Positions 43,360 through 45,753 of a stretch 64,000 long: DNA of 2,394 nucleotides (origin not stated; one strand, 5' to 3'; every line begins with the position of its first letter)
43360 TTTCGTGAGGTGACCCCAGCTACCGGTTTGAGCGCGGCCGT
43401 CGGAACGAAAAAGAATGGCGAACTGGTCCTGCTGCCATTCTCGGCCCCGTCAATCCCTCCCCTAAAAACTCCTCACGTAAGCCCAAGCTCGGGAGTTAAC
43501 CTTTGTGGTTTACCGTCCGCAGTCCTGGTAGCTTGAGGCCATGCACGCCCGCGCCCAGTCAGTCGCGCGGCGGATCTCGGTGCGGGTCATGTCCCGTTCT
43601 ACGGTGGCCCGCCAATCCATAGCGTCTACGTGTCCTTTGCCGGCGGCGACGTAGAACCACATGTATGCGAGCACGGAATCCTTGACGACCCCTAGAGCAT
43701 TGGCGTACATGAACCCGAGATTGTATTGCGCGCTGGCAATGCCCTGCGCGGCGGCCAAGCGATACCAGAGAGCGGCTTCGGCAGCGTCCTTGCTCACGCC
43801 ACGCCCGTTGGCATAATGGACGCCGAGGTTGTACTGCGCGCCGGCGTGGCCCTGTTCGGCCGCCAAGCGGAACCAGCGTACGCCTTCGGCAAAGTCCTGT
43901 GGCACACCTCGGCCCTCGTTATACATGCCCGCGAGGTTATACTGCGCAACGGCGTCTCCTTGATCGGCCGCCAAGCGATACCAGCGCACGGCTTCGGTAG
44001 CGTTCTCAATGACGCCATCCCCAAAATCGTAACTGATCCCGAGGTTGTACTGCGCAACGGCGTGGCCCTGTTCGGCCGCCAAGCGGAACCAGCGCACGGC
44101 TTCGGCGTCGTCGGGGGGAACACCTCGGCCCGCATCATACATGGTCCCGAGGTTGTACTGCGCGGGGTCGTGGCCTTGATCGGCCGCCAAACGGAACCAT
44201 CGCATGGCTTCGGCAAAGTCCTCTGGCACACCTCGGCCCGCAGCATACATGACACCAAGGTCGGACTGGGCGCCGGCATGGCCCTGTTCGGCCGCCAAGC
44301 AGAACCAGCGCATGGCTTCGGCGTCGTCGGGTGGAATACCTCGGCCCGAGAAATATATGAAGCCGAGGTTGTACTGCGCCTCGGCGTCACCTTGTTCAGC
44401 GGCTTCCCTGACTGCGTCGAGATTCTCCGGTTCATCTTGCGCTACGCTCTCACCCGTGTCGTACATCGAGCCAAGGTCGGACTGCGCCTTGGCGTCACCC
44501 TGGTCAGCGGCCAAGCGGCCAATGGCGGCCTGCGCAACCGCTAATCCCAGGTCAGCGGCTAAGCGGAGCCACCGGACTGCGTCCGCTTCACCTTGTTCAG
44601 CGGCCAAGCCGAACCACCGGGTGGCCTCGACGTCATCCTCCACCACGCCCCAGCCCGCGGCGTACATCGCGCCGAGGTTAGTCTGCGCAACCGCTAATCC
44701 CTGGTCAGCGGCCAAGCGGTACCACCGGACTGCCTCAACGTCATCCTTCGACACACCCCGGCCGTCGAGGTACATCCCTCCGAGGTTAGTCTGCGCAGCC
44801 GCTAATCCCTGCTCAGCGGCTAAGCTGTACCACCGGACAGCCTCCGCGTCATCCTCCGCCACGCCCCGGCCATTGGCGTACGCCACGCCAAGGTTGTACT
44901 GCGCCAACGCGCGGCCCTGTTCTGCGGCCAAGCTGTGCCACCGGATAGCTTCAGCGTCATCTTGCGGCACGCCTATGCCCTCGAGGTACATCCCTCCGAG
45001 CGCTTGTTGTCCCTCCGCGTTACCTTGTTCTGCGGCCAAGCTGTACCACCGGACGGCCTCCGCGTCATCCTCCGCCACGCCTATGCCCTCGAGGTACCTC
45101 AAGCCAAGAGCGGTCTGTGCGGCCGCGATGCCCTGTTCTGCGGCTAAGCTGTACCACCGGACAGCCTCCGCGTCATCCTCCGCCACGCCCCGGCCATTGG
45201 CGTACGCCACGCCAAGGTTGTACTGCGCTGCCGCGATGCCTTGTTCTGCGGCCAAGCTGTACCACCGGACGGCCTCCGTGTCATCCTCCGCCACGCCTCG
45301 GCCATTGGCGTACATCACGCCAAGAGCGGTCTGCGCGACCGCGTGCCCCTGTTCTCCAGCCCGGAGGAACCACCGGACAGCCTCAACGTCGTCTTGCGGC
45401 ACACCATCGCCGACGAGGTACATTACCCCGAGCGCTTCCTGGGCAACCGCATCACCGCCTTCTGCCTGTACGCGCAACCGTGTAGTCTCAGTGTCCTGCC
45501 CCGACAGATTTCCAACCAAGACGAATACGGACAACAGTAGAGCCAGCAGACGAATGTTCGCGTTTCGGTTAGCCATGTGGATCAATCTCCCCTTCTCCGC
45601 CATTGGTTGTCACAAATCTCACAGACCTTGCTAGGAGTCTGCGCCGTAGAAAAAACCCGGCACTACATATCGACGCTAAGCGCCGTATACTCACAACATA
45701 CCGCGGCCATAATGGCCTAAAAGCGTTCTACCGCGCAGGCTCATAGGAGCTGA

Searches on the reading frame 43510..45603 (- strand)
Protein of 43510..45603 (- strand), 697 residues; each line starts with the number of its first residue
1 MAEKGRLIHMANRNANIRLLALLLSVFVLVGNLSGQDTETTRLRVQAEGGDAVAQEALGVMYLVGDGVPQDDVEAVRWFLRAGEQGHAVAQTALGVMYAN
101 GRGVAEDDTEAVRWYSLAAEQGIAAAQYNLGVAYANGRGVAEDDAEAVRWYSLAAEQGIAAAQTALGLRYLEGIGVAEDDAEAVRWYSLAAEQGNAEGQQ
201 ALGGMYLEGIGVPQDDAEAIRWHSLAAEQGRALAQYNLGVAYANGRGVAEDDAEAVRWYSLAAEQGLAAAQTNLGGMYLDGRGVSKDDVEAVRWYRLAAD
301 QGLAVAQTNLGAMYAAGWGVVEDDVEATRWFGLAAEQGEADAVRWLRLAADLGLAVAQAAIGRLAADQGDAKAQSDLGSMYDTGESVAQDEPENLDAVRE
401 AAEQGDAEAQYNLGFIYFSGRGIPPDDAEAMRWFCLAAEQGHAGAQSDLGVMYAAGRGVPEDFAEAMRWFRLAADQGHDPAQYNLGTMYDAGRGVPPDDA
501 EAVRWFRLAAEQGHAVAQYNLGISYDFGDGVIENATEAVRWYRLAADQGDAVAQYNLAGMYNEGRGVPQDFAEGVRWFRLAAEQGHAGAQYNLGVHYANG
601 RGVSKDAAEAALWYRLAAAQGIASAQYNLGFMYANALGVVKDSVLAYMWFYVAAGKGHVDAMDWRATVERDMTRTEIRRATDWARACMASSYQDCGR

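Call 58: search_protein_families(library=pfam, proteins=[window:43510-45603:-], max_evalue=0.0001)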
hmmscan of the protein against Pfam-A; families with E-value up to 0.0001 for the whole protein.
window:43510-45603:- (697 aa): 3 families
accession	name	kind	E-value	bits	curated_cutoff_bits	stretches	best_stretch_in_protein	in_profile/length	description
PF08238.18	Sel1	-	7.7e-153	492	30.7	15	407-442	1-36/36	Sel1 repeat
PF20023.5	WSLR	-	6.5e-15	55.6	27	0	162-186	4-29/39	Wolframin Sel1-like repeat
PF23310.1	TPR_27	-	2.4e-08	34.1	27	0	572-601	46-75/110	Plant tetratrico peptide repeats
